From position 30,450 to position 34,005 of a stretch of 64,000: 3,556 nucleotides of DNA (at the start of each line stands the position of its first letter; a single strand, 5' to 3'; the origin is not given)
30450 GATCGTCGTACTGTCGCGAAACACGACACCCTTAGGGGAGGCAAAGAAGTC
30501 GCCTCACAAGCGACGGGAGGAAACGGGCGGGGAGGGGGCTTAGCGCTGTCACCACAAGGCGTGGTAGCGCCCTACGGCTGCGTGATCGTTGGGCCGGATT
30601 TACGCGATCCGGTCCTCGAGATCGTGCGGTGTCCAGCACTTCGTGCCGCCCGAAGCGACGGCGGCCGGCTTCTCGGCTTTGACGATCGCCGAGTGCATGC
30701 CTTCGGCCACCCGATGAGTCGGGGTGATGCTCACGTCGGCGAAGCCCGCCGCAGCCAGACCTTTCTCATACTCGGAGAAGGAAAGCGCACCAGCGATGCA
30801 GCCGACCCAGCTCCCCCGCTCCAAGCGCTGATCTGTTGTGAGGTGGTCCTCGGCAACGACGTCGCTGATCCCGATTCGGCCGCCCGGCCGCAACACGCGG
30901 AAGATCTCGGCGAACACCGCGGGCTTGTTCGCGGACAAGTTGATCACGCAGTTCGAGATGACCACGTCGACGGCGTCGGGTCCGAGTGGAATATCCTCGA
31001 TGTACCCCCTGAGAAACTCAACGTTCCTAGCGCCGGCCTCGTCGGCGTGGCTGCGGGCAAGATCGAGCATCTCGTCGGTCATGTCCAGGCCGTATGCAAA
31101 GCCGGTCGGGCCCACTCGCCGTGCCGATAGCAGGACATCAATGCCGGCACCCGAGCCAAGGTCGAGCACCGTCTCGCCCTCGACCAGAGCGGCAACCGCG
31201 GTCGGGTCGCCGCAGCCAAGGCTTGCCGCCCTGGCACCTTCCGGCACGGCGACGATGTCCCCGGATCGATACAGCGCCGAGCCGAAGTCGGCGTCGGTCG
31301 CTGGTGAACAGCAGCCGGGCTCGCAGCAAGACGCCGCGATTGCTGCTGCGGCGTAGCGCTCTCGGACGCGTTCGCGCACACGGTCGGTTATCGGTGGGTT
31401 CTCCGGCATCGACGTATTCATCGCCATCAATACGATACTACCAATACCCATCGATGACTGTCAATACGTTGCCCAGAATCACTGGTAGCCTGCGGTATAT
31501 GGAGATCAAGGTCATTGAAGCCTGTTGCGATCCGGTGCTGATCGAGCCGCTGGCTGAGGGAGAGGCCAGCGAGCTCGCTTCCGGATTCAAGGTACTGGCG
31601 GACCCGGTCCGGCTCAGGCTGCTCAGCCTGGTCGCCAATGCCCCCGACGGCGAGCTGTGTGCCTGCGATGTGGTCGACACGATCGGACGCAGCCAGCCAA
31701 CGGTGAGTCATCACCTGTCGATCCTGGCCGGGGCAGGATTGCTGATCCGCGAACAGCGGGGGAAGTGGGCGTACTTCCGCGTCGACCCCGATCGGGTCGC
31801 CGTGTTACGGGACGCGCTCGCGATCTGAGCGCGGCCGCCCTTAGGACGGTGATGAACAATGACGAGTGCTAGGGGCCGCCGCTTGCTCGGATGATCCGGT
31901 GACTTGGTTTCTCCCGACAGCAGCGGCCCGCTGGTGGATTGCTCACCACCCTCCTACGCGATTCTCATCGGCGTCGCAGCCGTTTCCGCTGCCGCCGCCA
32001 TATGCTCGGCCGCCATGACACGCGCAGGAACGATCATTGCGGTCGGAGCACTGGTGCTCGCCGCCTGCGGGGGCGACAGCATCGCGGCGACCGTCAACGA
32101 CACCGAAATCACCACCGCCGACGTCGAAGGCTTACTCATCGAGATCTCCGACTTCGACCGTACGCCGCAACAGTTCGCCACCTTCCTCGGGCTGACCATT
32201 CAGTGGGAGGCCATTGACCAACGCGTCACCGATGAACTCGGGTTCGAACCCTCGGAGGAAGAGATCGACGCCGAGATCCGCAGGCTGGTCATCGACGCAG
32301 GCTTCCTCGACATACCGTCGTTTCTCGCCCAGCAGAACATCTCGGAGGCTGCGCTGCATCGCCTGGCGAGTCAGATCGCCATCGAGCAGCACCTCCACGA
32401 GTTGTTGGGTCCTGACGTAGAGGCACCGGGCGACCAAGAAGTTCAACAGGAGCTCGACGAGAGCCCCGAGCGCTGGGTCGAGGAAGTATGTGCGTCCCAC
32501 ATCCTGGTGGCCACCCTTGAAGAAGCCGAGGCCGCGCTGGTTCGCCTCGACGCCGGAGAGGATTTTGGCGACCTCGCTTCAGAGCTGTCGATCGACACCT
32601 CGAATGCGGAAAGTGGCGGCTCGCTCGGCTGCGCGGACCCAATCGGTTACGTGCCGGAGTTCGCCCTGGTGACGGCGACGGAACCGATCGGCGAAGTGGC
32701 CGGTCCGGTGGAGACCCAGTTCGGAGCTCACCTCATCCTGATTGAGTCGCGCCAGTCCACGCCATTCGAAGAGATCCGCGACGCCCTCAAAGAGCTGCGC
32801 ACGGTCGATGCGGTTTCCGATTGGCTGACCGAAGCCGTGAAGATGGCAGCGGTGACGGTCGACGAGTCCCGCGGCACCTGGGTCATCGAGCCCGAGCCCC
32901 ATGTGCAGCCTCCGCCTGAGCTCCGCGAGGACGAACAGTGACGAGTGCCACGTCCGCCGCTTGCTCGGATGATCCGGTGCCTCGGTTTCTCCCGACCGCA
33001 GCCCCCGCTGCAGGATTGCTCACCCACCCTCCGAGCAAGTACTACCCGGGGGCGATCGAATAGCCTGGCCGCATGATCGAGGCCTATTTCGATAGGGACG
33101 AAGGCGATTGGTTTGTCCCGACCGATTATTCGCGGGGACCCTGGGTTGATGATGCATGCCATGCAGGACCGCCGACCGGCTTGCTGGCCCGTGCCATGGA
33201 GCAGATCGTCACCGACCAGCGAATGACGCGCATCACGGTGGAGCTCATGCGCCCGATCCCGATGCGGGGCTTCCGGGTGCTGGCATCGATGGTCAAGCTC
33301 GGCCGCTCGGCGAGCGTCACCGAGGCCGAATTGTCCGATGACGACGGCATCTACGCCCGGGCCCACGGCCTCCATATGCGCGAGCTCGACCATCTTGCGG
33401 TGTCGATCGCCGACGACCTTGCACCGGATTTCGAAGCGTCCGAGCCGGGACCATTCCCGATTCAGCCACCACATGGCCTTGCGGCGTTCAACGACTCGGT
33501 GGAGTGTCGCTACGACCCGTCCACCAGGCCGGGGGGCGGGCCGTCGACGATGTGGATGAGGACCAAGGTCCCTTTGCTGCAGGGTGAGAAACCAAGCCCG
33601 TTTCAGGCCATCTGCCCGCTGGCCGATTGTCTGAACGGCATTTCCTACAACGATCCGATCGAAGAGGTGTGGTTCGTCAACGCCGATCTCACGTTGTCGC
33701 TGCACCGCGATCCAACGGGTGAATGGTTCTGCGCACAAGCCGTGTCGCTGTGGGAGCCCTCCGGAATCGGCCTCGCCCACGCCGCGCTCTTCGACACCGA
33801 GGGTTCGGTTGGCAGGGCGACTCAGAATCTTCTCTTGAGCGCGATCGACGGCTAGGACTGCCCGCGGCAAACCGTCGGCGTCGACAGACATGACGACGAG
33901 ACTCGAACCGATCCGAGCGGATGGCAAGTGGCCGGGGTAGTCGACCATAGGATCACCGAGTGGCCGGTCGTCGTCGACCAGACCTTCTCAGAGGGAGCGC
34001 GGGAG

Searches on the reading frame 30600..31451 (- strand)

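Call 11: search_protein_families(library=pfam, proteins=[window:30600-31451:-], max_evalue=0.01)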
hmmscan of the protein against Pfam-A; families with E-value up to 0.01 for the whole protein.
window:30600-31451:- (283 aa): 12 families
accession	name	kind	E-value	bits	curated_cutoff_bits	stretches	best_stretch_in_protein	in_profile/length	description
PF13847.12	Methyltransf_31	-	7.4e-31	107.2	27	1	91-205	3-119/145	Methyltransferase domain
PF13649.12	Methyltransf_25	-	1.3e-19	71.1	27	1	95-191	1-97/97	Methyltransferase domain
PF08241.18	Methyltransf_11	-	3.7e-18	66.4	21.2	1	96-193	1-93/95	Methyltransferase domain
PF01209.24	Ubie_methyltran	-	1.1e-13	51.6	20.1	1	88-195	44-151/233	ubiE/COQ5 methyltransferase family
PF08242.18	Methyltransf_12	-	3.2e-11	44.3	30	1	96-193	1-98/98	Methyltransferase domain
PF13489.12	Methyltransf_23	-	2.5e-08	34.2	27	1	89-212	20-131/164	Methyltransferase domain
PF01135.25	PCMT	-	9.5e-05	22.7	20.3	1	89-193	71-169/210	Protein-L-isoaspartate(D-aspartate) O-methyltransferase (PCMT)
PF06325.19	PrmA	-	0.0003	20.8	22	1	91-212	161-275/296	Ribosomal protein L11 methyltransferase (PrmA)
PF20922.3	Anamorsin_N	-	0.00039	20.6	27.1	1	160-203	51-95/163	Anamorsin, N-terminal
PF05175.20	MTS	-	0.0031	17.6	23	1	92-211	32-151/170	Methyltransferase small domain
PF02353.26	CMAS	-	0.0034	17.2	27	1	87-216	58-185/273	Mycolic acid cyclopropane synthetase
PF05148.21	Methyltransf_8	-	0.0068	16.7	27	0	151-199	113-160/219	Hypothetical methyltransferase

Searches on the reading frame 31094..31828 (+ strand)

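Call 10: search_protein_families(library=pfam, proteins=[window:31094-31828:+], max_evalue=0.01)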
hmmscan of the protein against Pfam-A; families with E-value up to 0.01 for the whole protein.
window:31094-31828:+ (244 aa): 3 families
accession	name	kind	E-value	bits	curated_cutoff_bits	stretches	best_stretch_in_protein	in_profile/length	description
PF01022.26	HTH_5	-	9.9e-13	48.2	22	1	170-217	1-45/47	Bacterial regulatory protein, arsR family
PF12840.13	HTH_20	-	7e-09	36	27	1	168-217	1-48/51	Helix-turn-helix domain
PF12802.13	MarR_2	-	0.0057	17.2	27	0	172-220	6-53/61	MarR family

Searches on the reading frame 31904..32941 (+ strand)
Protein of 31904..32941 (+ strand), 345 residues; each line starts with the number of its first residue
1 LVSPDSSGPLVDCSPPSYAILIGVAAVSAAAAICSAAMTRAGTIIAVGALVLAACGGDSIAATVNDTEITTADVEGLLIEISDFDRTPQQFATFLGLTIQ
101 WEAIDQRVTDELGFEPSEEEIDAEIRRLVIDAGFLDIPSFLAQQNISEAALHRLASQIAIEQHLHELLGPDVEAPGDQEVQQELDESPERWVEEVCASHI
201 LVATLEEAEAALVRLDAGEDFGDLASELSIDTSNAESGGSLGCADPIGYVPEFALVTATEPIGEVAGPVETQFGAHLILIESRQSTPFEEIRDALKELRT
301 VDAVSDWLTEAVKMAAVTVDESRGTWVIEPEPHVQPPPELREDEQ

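Call 10: search_protein_families(library=pfam, proteins=[window:31904-32941:+], max_evalue=0.01)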
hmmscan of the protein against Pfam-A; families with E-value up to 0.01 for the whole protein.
window:31904-32941:+ (345 aa): 3 families
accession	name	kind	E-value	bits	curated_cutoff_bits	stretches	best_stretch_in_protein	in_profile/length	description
PF13616.12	Rotamase_3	-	6.1e-13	49.8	22.5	1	206-281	38-113/116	PPIC-type PPIASE domain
PF00639.27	Rotamase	-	5.7e-12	46.9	21.7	1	204-281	18-96/97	PPIC-type PPIASE domain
PF13145.12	Rotamase_2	-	1.4e-05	26.3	27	1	177-293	3-121/121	PPIC-type PPIASE domain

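Call 34: find_homologous_proteins(query=window:32015-32941:+)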
Query window:32015-32941:+ (308 aa): 955 proteins with E <= 0.001 among 8000 candidates; the best 120 are listed.
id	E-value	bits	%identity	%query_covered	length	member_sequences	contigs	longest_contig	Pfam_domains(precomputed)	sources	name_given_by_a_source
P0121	9.5e-193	657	100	100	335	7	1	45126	PF13145.13,PF00639.28,PF13616.13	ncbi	-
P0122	6.5e-167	572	86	98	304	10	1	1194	PF13145.13,PF00639.28,PF13616.13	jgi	jgi:foldase protein PrsA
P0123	2.1e-142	492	78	94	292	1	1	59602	PF13145.13,PF00639.28,PF13616.13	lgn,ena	-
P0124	3.7e-133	461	69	98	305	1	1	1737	PF13145.13,PF00639.28,PF13616.13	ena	-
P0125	2.3e-124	433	66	98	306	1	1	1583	PF13145.13,PF00639.28,PF13616.13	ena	-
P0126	3.6e-121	422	61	98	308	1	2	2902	PF13145.13,PF00639.28,PF13616.13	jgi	jgi:foldase protein PrsA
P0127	8.5e-115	401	62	94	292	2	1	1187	PF13145.13,PF00639.28,PF13616.13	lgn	-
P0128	3.5e-114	399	60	98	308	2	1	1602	PF13145.13,PF00639.28,PF13616.13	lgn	-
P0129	1.0e-113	398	63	98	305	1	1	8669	PF13145.13,PF00639.28,PF13616.13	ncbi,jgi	-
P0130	7.6e-112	392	60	98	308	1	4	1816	PF13145.13,PF00639.28,PF13616.13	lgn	-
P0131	1.2e-110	388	60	98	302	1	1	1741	PF13145.13,PF00639.28,PF13616.13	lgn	-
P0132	1.8e-108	380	58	98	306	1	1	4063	PF13145.13,PF00639.28,PF13616.13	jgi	jgi:foldase protein PrsA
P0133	2.3e-108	380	59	98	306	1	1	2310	PF13145.13,PF00639.28,PF13616.13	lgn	-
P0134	3.3e-106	373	59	97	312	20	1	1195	PF13145.13,PF00639.28,PF13616.13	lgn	-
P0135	5.8e-105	369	58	97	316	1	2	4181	PF13145.13,PF00639.28,PF13616.13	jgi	jgi:parvulin-like peptidyl-prolyl isomerase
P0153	6.5e-90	320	54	96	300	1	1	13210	PF13145.13,PF00639.28,PF13616.13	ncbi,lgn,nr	ncbi:MAG: hypothetical protein BMS9Abin07_1764 [Acidimicrobiia bacterium]|nr:MAG: hypothetical prote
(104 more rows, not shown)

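Call 35: find_encoding_contigs(protein=P0121, flank=10000, max_places=3)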
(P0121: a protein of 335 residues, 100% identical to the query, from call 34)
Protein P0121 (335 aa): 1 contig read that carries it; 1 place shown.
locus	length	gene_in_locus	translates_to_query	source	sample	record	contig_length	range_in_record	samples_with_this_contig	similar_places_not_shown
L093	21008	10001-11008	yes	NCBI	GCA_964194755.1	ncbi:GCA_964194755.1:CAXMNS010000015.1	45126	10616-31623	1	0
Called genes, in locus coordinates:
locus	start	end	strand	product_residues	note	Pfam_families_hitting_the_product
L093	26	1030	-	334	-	PF01926:MMR_HSR1, PF02421:FeoB_N, PF02824:TGS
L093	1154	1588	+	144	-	-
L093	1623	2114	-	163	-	-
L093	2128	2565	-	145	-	PF04075:F420H2_quin_red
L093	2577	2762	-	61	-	-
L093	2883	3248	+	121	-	PF05656:DUF805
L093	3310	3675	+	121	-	PF05656:DUF805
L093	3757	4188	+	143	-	-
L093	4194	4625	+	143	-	PF13380:CoA_binding_2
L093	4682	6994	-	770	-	PF02190:LON_substr_bdg, PF13191:AAA_16 (faint), PF00004:AAA, PF07728:AAA_5, PF22667:Lon_lid, PF05362:Lon_C, PF13541:ChlI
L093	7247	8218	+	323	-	PF02646:RmuC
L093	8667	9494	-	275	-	PF13489:Methyltransf_23, PF01209:Ubie_methyltran, PF13847:Methyltransf_31, PF08241:Methyltransf_11, PF08242:Methyltransf_12, PF13649:Methyltransf_25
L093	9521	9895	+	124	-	PF01022:HTH_5, PF12840:HTH_20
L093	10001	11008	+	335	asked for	PF13145:Rotamase_2 (weak), PF13616:Rotamase_3, PF00639:Rotamase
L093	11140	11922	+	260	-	PF13622:4HBT_3, PF20789:4HBT_3C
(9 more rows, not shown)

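Call 36: find_encoding_contigs(protein=P0123, flank=10000, max_places=2)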
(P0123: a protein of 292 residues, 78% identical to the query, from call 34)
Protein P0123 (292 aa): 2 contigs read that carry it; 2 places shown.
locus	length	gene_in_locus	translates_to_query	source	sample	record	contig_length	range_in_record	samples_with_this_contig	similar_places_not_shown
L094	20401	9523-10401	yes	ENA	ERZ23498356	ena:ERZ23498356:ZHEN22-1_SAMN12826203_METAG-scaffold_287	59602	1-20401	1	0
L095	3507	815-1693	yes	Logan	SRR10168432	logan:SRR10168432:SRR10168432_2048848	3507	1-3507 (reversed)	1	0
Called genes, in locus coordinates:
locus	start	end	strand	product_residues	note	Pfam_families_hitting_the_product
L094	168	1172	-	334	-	PF01926:MMR_HSR1, PF02421:FeoB_N, PF02824:TGS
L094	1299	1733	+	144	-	-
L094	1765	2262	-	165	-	-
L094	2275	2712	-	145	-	PF04075:F420H2_quin_red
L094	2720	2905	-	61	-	-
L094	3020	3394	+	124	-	PF05656:DUF805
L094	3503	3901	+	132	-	-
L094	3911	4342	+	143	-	PF13380:CoA_binding_2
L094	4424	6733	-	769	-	PF02190:LON_substr_bdg, PF13191:AAA_16 (faint), PF00004:AAA, PF07728:AAA_5, PF22667:Lon_lid, PF05362:Lon_C, PF13541:ChlI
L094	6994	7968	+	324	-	PF02646:RmuC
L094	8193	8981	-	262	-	PF01209:Ubie_methyltran, PF06325:PrmA (weak), PF13489:Methyltransf_23, PF13847:Methyltransf_31, PF08241:Methyltransf_11, PF08242:Methyltransf_12, PF13649:Methyltransf_25, PF20922:Anamorsin_N (weak)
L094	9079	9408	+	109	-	PF01022:HTH_5, PF12840:HTH_20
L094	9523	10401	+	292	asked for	PF13145:Rotamase_2, PF13616:Rotamase_3, PF00639:Rotamase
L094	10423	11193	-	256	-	PF23023:Anti-Pycsar_Apyc1, PF00753:Lactamase_B (weak), PF12706:Lactamase_B_2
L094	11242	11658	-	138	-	PF00027:cNMP_binding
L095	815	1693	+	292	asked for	PF13145:Rotamase_2, PF13616:Rotamase_3, PF00639:Rotamase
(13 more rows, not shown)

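Call 37: find_encoding_contigs(protein=P0122, flank=10000, max_places=3)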
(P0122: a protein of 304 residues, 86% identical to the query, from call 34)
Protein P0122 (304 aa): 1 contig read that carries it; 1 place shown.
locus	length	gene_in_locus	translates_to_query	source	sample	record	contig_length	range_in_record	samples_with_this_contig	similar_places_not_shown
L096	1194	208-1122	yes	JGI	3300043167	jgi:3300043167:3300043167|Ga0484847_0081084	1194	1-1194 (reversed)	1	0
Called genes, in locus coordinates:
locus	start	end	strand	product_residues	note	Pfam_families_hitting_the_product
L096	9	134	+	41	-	-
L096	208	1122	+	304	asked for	PF13145:Rotamase_2, PF13616:Rotamase_3, PF00639:Rotamase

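Call 51: find_encoding_contigs(protein=P0153, flank=10000, max_places=2)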
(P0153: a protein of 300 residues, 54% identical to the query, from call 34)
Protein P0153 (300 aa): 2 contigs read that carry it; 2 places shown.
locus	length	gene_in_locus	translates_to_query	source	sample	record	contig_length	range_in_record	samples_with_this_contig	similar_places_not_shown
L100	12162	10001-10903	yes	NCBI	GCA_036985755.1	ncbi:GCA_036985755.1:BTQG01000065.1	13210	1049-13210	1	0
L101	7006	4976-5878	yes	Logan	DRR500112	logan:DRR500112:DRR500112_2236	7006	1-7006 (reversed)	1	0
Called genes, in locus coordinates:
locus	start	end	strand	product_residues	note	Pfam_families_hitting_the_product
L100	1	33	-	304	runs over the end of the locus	PF00296:Bac_luciferase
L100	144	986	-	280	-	PF13230:GATase_4, PF13522:GATase_6 (weak)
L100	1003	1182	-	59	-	-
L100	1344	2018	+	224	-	PF00072:Response_reg, PF00486:Trans_reg_C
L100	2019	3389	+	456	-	PF26769:HAMP_PhoQ (faint), PF00672:HAMP, PF00512:HisKA, PF02518:HATPase_c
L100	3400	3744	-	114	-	PF04075:F420H2_quin_red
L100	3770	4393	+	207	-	-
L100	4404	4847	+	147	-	PF13380:CoA_binding_2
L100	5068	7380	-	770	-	PF02190:LON_substr_bdg, PF13191:AAA_16 (faint), PF00004:AAA, PF07728:AAA_5, PF22667:Lon_lid, PF05362:Lon_C, PF13541:ChlI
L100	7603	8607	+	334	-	PF02646:RmuC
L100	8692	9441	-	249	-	PF01135:PCMT (weak), PF01209:Ubie_methyltran, PF06325:PrmA (weak), PF13489:Methyltransf_23, PF13649:Methyltransf_25, PF13847:Methyltransf_31, PF08241:Methyltransf_11, PF08242:Methyltransf_12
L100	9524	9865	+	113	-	PF01022:HTH_5, PF12840:HTH_20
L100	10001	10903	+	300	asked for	PF13616:Rotamase_3, PF00639:Rotamase, PF13145:Rotamase_2 (weak)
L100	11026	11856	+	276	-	PF13622:4HBT_3, PF20789:4HBT_3C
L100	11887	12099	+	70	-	-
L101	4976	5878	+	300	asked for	PF13616:Rotamase_3, PF00639:Rotamase, PF13145:Rotamase_2 (weak)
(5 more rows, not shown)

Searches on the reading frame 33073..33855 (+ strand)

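Call 10: search_protein_families(library=pfam, proteins=[window:33073-33855:+], max_evalue=0.01)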
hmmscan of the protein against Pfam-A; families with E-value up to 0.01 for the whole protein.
window:33073-33855:+ (260 aa): 2 families
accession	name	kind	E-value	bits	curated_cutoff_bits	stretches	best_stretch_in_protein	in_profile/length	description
PF20789.3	4HBT_3C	-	2.3e-23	83.4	24.1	1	129-254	10-139/140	Acyl-CoA thioesterase C-terminal domain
PF13622.12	4HBT_3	-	1.4e-12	48.1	24.3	1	21-98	2-79/83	Acyl-CoA thioesterase N-terminal domain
